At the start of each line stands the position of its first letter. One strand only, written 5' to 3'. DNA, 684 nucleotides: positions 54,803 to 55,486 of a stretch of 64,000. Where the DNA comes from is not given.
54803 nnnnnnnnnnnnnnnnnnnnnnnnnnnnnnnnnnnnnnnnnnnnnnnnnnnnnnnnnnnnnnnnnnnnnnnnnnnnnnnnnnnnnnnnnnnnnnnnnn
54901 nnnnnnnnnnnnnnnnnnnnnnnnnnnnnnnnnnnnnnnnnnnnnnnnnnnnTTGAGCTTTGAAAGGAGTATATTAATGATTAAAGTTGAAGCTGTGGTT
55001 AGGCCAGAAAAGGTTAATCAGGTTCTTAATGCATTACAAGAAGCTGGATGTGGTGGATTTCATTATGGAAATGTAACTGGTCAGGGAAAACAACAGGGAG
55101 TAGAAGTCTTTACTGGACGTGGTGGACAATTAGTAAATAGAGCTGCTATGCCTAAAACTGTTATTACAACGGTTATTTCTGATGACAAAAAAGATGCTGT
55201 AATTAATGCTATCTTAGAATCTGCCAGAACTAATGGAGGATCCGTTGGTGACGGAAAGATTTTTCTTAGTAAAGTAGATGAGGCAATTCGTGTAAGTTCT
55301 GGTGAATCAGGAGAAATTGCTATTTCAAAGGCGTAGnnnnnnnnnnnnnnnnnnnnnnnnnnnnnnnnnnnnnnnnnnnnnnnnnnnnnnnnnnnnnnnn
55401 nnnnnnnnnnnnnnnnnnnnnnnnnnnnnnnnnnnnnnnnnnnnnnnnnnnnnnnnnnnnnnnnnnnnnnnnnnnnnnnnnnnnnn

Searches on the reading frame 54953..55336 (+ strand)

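Call 53: search_protein_families(library=pfam, proteins=[window:54953-55336:+], max_evalue=0.001)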
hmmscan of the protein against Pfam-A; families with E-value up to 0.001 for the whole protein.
window:54953-55336:+ (127 aa): 1 family
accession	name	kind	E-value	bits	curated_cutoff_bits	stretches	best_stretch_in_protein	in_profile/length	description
PF00543.27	P-II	-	3.5e-20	72.7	25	1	9-118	1-102/102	Nitrogen regulatory protein P-II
